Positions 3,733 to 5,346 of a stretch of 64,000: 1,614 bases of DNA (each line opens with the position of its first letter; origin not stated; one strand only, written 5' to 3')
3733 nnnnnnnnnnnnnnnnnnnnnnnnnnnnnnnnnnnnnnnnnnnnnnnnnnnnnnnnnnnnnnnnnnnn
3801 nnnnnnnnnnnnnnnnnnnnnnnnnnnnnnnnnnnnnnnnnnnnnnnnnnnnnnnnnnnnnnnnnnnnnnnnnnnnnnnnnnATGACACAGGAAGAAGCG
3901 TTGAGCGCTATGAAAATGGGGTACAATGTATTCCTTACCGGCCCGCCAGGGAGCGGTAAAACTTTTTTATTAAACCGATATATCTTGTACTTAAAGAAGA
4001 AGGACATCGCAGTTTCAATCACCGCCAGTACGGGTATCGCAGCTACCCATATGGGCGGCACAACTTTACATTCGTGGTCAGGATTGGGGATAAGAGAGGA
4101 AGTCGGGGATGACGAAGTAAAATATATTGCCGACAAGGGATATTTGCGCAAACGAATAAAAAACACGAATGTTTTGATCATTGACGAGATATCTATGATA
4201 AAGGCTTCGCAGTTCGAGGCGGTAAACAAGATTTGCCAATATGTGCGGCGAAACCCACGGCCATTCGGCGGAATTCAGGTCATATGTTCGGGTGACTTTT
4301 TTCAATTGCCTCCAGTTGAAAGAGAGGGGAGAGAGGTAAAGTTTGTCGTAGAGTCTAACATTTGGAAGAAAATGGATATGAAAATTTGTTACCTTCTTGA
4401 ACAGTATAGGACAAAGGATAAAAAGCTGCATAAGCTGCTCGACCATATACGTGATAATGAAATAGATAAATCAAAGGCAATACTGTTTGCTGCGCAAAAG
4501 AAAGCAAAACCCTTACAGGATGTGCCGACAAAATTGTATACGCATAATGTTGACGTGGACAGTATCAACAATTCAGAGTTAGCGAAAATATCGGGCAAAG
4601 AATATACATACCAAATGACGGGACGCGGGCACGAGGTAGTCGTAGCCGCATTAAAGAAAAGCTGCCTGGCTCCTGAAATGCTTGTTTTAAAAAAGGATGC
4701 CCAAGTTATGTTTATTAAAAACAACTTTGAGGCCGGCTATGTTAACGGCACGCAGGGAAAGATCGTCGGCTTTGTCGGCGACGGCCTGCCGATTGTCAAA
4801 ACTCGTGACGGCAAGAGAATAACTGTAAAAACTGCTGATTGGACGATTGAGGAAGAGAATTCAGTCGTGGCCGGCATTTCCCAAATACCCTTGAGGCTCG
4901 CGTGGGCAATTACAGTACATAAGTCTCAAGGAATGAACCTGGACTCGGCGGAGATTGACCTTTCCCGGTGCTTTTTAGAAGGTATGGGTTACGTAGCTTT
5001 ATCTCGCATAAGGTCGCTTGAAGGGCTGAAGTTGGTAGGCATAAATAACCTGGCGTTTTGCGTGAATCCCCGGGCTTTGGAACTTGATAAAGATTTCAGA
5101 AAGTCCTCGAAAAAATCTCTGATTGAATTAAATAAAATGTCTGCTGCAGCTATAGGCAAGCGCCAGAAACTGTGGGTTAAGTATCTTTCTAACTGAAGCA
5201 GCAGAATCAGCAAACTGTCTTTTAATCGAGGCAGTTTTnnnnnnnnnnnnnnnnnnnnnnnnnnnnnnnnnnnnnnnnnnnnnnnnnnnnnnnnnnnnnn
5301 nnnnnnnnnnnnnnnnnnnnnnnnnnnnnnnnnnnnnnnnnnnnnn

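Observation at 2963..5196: Split Dna2-like module: Cas4-like Fe-S nuclease translationally coupled to a Pif1-family helicase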

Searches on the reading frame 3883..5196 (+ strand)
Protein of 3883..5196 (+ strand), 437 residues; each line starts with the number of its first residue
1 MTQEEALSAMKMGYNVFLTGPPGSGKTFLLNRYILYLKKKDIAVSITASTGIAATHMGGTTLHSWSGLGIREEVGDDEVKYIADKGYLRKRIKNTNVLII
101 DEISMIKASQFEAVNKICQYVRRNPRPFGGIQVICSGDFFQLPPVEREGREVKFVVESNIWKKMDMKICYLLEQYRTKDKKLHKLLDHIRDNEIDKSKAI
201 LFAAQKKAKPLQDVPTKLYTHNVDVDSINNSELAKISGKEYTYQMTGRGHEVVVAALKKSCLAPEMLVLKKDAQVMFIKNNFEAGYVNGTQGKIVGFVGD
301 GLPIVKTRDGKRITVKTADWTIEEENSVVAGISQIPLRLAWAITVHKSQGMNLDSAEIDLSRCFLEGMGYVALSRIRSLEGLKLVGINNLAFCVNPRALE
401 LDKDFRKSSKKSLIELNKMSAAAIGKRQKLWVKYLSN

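Call 3: search_protein_families(library=pfam, proteins=[window:3883-5196:+], max_evalue=0.01)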
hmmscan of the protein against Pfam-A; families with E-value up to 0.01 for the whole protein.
window:3883-5196:+ (437 aa): 19 families
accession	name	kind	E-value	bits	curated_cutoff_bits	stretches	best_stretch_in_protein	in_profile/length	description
PF05970.20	PIF1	-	1.7e-37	129.6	25.9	1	10-183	19-195/223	PIF1-like helicase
PF13604.12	AAA_30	-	1.4e-14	54.8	27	1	3-200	6-177/191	AAA domain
PF13245.12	AAA_19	-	3.3e-12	47.2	25.1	1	3-145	1-132/134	AAA domain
PF21530.3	Pif1_2B_dom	-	3.1e-07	30.4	23.9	1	256-297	5-47/47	DNA helicase Pif1, 2B domain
PF13401.12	AAA_22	-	1.2e-06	29.3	27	1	15-134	7-119/130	AAA domain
PF07728.20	AAA_5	-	1.3e-05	25.7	22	1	15-126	1-98/139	AAA domain (dynein-related subfamily)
PF03266.21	NTPase_1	-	4.6e-05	23.8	23.9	1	15-44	1-30/168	NTPase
PF00270.35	DEAD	-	5.6e-05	23.4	26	0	3-41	4-45/167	DEAD/DEAH box helicase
PF01443.25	Viral_helicase1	-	0.00062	20.1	21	0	19-195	4-150/228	Viral superfamily 1 RNA helicase core domain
PF20720.3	nSTAND3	-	0.00078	19.6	27.2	1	4-44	8-48/155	Novel STAND NTPase 3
PF13191.12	AAA_16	-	0.0011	20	32.6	1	11-44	20-55/167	AAA ATPase domain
PF13173.12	AAA_14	-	0.0018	18.7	27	0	16-117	5-84/129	AAA domain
PF12775.13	AAA_7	-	0.0022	18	25.8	0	10-49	30-70/181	P-loop containing dynein motor region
PF01637.24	ATPase_2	-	0.0027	18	33.2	0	16-134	23-152/225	ATPase domain predominantly from Archaea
PF07693.20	KAP_NTPase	-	0.0027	17.5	20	1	9-94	16-48/293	KAP family P-loop domain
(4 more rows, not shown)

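Call 4: search_protein_families(library=ncbifam, proteins=[window:3883-5196:+], max_evalue=0.01)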
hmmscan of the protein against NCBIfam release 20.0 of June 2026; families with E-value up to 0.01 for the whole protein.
window:3883-5196:+ (437 aa): 8 families
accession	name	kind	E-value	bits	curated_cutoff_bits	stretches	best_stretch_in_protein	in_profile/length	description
TIGR01448.2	helicase_RecD2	equivalog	2.1e-19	69.2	500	1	2-352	320-652/713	SF1B family DNA helicase RecD2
TIGR01447.1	recD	equivalog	1.1e-14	54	310.15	1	15-159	165-320/597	exodeoxyribonuclease V subunit alpha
TIGR02768.1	TraA_Ti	equivalog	1.1e-10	40.5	590.45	2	270-377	616-708/751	Ti-type conjugative transfer relaxase TraA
NF010464.0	PRK13889.1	subfamily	6.3e-10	37.6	1015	1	271-378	603-695/992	conjugal transfer relaxase TraA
NF038214.1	IS21_help_AAA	equivalog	9.1e-05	22.2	200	0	11-30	88-107/232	IS21-like element helper ATPase IstB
NF010248.0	PRK13695.1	equivalog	0.00031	20.5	156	0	14-44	4-34/180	NTPase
NF010402.0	PRK13826.1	subfamily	0.004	15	1317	0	273-378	638-731/1102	Dtr system oriT relaxase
NF008127.0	PRK10875.1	equivalog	0.0074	14.9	671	0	339-358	542-561/619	exodeoxyribonuclease V subunit alpha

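Call 6: search_protein_families(library=padloc, proteins=[window:3883-5196:+], max_evalue=0.01)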
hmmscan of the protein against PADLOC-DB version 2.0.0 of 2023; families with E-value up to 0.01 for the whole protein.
window:3883-5196:+ (437 aa): 16 families
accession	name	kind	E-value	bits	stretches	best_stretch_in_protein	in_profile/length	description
PDLC01734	typeIV_RecD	-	5.1e-15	52.8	1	3-211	344-538/763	RecD_0_IVD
PDLC05064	PDC-S68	-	5.1e-15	52.3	2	17-145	704-824/1273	-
PDLC01148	RecD_like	-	7.5e-14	48.9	1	3-192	318-487/719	RecD/Tra ATPase fused to N-terminal HHH domain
PDLC05065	PDC-S68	-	1.9e-12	43.8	2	4-145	611-745/1221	-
PDLC05035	PDC-S53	-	2e-10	37.4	2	19-197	516-665/900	-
PDLC04475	PDC-M16A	-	1.1e-08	32.1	1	15-109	32-138/721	-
PDLC04476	PDC-M16A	-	1.1e-08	32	1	16-111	27-133/691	-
PDLC04140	mad8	-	1.7e-06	25.8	1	10-59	24-76/314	mads_8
PDLC02372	Nhi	-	3.1e-06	24.1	1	15-222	201-377/470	-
PDLC05066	PDC-S68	-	1.6e-05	21.1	1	17-147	597-723/1202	-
PDLC02350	AbiO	-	0.00019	18.3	1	15-218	194-369/468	AbiO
PDLC05031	PDC-S49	-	0.00087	16.2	1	11-41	22-55/624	-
PDLC04472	PDC-M16A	-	0.0036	13.6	0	17-106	243-344/930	-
PDLC00185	HamB1|HamB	-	0.0067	12.3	0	3-39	147-184/871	DEAD-box helicase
PDLC04474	PDC-M16A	-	0.0072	12.8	0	335-363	644-672/917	-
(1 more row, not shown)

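Call 7: search_protein_families(library=phrogs, proteins=[window:3883-5196:+], max_evalue=0.001)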
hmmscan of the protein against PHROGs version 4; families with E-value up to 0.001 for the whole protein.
window:3883-5196:+ (437 aa): 5 families
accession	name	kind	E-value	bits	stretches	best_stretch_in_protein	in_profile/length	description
phrog_325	-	DNA, RNA and nucleotide metabolism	1.4e-62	213.2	1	3-383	475-867/986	Dda-like helicase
phrog_30356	-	DNA, RNA and nucleotide metabolism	9e-30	104.4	1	3-321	8-325/823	helicase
phrog_4412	-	DNA, RNA and nucleotide metabolism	3e-18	66.5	2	3-192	335-504/743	exonuclease V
phrog_25471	-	unknown function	1.1e-06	29.8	1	6-116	14-142/162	-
phrog_249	-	moron, auxiliary metabolic gene and host takeover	8.1e-05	23.1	1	10-50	124-164/380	porphyrin biosynthesis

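Call 9: search_solved_structures(query=window:3883-5196:+, max_evalue=0.001)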
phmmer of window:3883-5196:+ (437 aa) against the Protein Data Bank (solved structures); distinct sequences matched with E-value up to 0.001: 20.
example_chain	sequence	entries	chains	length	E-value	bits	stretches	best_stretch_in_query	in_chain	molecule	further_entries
6hpt_A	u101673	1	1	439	2e-73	250.8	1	5-413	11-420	ATP-dependent DNA helicase PIF1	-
5fhh_A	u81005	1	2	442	2e-73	250.7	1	5-413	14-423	ATP-dependent DNA helicase PIF1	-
9fb8_A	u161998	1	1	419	5.3e-73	249.4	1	5-407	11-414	ATP-dependent DNA helicase PIF1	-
6hph_A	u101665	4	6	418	6e-73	249.2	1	5-406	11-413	ATP-dependent DNA helicase PIF1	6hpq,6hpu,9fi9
8xak_A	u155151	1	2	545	1e-68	235.2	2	3-298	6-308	ATP-dependent DNA helicase PIF1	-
5o6b_A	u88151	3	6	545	1e-68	235.2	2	3-298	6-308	ATP-dependent DNA helicase PIF1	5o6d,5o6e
7otj_A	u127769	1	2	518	1.4e-65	224.9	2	3-319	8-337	ATP-dependent DNA helicase PIF1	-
8bns_A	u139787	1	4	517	6.4e-52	179.9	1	12-435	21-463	AAA ATPase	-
5ftb_A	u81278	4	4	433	4.1e-45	157.5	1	14-383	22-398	TPR DOMAIN PROTEIN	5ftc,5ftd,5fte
5fhd_A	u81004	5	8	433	5.6e-45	157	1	14-383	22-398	Uncharacterized protein | ATP-dependent DNA helicase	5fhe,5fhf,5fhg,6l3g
5ftf_A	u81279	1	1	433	7.6e-45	156.6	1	14-383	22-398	TPR DOMAIN PROTEIN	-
8bnv_A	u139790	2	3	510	3.5e-44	154.4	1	11-434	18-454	AAA family ATPase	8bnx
7oar_A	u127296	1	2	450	1.2e-40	142.8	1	17-384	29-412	Pif1 helicase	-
6s3p_A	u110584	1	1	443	1.6e-40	142.4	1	17-384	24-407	PIF1 helicase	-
6s3e_A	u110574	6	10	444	1.6e-40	142.4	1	17-384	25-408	PIF1 helicase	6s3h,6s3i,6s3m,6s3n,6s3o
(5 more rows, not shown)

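Call 32: find_homologous_proteins(query=window:3883-5196:+, max_evalue=0.001)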
Query window:3883-5196:+ (437 aa): 8000 proteins with E <= 0.001 among 8000 candidates; the best 120 are listed.
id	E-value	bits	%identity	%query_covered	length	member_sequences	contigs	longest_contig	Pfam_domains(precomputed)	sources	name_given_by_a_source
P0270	1.2e-289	978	100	100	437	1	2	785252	PF05970.21,PF13604.13,PF13245.13,PF13401.13,PF21530.4,PF07728.21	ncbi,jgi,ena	ncbi:MAG: PIF1 family DEAD/DEAH box helicase [Candidatus Staskawiczbacteria bacterium]|jgi:ATP-depen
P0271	7.2e-225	764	79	100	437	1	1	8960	PF13173.13,PF05970.21,PF13604.13,PF13245.13,PF13401.13,PF21530.4,PF07728.21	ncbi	-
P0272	1.1e-223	761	78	100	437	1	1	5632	PF13173.13,PF05970.21,PF13604.13,PF13245.13,PF13401.13,PF21530.4,PF07728.21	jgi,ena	-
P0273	8.2e-223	758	76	100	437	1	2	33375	PF00270.36,PF05970.21,PF13604.13,PF13245.13,PF13401.13,PF21530.4,PF07728.21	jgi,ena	jgi:ATP-dependent exoDNAse (exonuclease V) alpha subunit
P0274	4.0e-222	755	76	100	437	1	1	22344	PF13173.13,PF03266.22,PF05970.21,PF13604.13,PF13245.13,PF13401.13,PF21530.4,PF07728.21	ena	-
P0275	6.0e-220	748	75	100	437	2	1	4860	PF13173.13,PF00270.36,PF03266.22,PF05970.21,PF07693.21,PF13604.13,PF13245.13,PF13401.13,PF21530.4,PF07728.21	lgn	-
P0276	9.2e-220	748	76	100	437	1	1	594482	PF03266.22,PF05970.21,PF13604.13,PF13245.13,PF13401.13,PF21530.4,PF07728.21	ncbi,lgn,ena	-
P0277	3.4e-219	746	76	100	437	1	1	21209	PF05970.21,PF13604.13,PF13245.13,PF13401.13,PF21530.4,PF07728.21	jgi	jgi:ATP-dependent exoDNAse (exonuclease V) alpha subunit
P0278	1.9e-218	743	77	100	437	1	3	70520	PF03266.22,PF05970.21,PF13604.13,PF13245.13,PF13401.13,PF21530.4,PF07728.21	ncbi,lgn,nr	ncbi:MAG: PIF1 family DEAD/DEAH box helicase [Candidatus Staskawiczbacteria bacterium]|nr:PIF1 famil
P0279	2.9e-218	743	74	100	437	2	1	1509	PF05970.21,PF13604.13,PF13245.13,PF13401.13,PF21530.4,PF07728.21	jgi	jgi:ATP-dependent exoDNAse (exonuclease V) alpha subunit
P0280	3.4e-218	742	75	100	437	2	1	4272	PF13173.13,PF05970.21,PF13604.13,PF13245.13,PF13401.13,PF21530.4,PF07728.21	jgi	jgi:ATP-dependent exoDNAse (exonuclease V) alpha subunit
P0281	1.5e-217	740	75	100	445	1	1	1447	PF13173.13,PF03266.22,PF05970.21,PF13604.13,PF13245.13,PF13401.13,PF21530.4,PF07728.21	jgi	-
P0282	3.6e-217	739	74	100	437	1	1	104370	PF03266.22,PF05970.21,PF13604.13,PF13245.13,PF13401.13,PF21530.4,PF07728.21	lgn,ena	-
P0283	4.0e-217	739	74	100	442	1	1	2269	PF13173.13,PF00270.36,PF05970.21,PF07693.21,PF13604.13,PF13245.13,PF13401.13,PF21530.4,PF07728.21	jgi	jgi:ATP-dependent DNA helicase PIF1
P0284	5.1e-217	739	75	100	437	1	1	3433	PF05970.21,PF13604.13,PF13245.13,PF13401.13,PF21530.4,PF07728.21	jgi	jgi:ATP-dependent exoDNAse (exonuclease V) alpha subunit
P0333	4.5e-201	686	68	100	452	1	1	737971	PF05970.21,PF13604.13,PF13245.13,PF13401.13,PF21530.4,PF07728.21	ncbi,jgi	ncbi:MAG: PIF1 family DEAD/DEAH box helicase [Candidatus Staskawiczbacteria bacterium]|jgi:ATP-depen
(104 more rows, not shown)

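Call 33: find_related_loci(query=window:3883-5196:+, collection=metagenome_contigs, flank=6000)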
Query window:3883-5196:+ (437 aa) in metagenome_contigs; peptide patterns used: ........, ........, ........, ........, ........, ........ (x = any residue, [..] = any of these).
202 stretches matched a pattern; 144 encode a relative of the query (tblastn E <= 1e-3); the best 80 are kept; 80 distinct loci.
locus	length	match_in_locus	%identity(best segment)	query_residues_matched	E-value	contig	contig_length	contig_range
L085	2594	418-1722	78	1-435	0e+0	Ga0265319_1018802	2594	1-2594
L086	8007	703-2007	77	1-435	0e+0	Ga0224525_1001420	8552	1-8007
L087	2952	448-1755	75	1-436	0e+0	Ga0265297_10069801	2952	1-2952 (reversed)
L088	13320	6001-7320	76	1-435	0e+0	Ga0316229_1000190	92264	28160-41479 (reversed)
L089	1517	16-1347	75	1-436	0e+0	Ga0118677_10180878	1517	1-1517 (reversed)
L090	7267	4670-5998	74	1-436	0e+0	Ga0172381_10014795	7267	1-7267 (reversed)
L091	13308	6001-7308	74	1-436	0e+0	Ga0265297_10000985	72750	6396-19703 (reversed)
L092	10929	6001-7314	75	5-436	0e+0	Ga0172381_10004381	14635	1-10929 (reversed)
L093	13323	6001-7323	74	1-436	0e+0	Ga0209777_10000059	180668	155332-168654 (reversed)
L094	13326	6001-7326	74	1-436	0e+0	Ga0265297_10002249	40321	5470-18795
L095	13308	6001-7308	73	1-436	0e+0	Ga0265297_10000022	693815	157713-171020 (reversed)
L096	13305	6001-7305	72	1-435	0e+0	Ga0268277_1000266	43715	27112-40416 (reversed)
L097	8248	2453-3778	73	1-436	0e+0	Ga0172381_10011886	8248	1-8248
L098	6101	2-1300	74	13-437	0e+0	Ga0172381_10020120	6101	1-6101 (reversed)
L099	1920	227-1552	72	1-436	0e+0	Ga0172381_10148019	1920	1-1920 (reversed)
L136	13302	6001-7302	63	1-436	0e+0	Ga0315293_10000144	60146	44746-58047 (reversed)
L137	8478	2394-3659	64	1-421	0e+0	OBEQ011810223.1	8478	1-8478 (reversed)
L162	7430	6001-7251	58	1-413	4e-158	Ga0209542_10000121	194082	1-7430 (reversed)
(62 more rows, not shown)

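Call 48: search_protein_families(library=ncbifam, proteins=[L136:5111-5995:+, L137:1645-2397:+], max_evalue=0.001)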
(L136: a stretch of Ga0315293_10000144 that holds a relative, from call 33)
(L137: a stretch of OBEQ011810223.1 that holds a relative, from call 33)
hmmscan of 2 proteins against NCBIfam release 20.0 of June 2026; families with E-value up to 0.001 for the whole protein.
L136:5111-5995:+ (294 aa): 4 families
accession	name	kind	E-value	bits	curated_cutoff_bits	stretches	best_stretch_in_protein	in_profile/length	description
TIGR00372.1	cas4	equivalog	6.4e-08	32.6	65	1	157-277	66-179/180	CRISPR-associated protein Cas4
TIGR03623.1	TIGR03623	subfamily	7.7e-08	31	299.6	1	145-223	723-793/876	probable DNA repair protein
TIGR02784.1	addA_alphas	equivalog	1.6e-05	23.4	860.75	1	150-227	1058-1133/1138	double-strand break repair helicase AddA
TIGR02786.1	addB_alphas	equivalog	5.1e-05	21.6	486.5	1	58-232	792-954/1024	double-strand break repair protein AddB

L137:1645-2397:+ (250 aa): 1 family
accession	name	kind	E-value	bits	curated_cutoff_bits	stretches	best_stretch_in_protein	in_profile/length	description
TIGR00372.1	cas4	equivalog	6.7e-06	26.1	65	1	115-243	65-175/180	CRISPR-associated protein Cas4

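Call 57: find_encoding_contigs(protein=P0333, flank=5000, max_places=2)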
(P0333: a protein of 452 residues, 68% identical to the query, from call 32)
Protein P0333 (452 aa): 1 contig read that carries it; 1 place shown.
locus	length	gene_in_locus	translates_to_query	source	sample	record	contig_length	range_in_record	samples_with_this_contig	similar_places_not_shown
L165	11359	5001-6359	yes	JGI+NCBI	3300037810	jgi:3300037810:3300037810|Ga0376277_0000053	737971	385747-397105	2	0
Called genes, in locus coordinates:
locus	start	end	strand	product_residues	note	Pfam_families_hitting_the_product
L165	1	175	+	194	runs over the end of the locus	PF02525:Flavodoxin_2 (weak), PF03358:FMN_red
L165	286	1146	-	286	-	PF13354:Beta-lactamase2, PF00768:Peptidase_S11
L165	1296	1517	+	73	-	-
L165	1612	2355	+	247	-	PF00657:Lipase_GDSL, PF13472:Lipase_GDSL_2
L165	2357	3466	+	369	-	PF01757:Acyl_transf_3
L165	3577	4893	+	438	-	-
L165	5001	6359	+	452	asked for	PF05970:PIF1, PF07728:AAA_5, PF13245:AAA_19, PF13401:AAA_22, PF13604:AAA_30, PF21530:Pif1_2B_dom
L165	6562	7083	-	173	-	-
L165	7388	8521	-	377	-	PF13439:Glyco_transf_4, PF00534:Glycos_transf_1, PF13692:Glyco_trans_1_4 (weak), PF20706:GT4-conflict (weak)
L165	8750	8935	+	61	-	-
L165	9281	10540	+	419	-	PF00270:DEAD, PF04851:ResIII, PF00271:Helicase_C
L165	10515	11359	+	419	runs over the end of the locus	PF00070:Pyr_redox (faint), PF00890:FAD_binding_2 (weak), PF01134:GIDA (faint), PF01266:DAO (faint), PF03486:HI0933_like, PF07992:Pyr_redox_2 (weak), PF12831:FAD_oxidored, PF22780:HI0933_like_1st, +2 more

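Call 58: find_encoding_contigs(protein=P0270, flank=3000, max_places=2)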
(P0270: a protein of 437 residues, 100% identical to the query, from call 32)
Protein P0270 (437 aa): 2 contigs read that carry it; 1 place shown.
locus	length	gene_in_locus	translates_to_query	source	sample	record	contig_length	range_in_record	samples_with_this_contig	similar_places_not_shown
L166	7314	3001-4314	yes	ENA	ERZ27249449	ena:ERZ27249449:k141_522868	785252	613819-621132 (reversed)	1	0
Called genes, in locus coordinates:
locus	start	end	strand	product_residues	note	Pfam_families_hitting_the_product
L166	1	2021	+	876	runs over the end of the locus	PF10633:NPCBM_assoc (weak), PF07588:DUF1554 (faint), PF17957:Big_7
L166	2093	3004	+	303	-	PF12705:PDDEXK_1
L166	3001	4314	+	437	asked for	PF05970:PIF1, PF13245:AAA_19, PF13401:AAA_22 (weak), PF13604:AAA_30, PF07728:AAA_5 (faint), PF21530:Pif1_2B_dom (weak)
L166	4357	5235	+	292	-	-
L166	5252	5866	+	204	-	PF00702:Hydrolase, PF13419:HAD_2, PF12710:HAD (weak), PF13242:Hydrolase_like (weak)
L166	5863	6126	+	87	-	PF12961:DUF3850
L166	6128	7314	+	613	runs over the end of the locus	PF00933:Glyco_hydro_3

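Call 74: search_protein_families(library=pfam, proteins=[L162:1990-4899:+, L136:5111-5995:+, L137:1645-2397:+], max_evalue=0.0001)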
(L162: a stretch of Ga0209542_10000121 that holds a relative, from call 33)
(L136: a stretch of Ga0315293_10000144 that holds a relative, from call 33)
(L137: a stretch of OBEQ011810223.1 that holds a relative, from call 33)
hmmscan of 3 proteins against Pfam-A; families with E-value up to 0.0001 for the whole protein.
L162:1990-4899:+ (969 aa): 3 families
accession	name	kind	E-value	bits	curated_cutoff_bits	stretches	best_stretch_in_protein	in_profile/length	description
PF02450.21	LCAT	-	2.9e-20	73.3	21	1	282-464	71-247/392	Lecithin:cholesterol acyltransferase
PF24096.1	DUF7379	-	3.5e-06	27.5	33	1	316-378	50-116/191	Domain of unknown function (DUF7379)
PF00561.26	Abhydrolase_1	-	5.9e-05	23.3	25.8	0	308-373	39-105/245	alpha/beta hydrolase fold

L136:5111-5995:+ (294 aa): 1 family
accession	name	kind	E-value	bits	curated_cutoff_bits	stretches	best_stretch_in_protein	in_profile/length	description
PF12705.13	PDDEXK_1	-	3.5e-26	93.1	22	1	25-277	6-247/247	PD-(D/E)XK nuclease superfamily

L137:1645-2397:+ (250 aa): 1 family
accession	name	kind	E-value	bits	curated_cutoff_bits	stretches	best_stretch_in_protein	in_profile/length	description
PF12705.13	PDDEXK_1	-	1.4e-12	48.5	22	1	24-243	2-243/247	PD-(D/E)XK nuclease superfamily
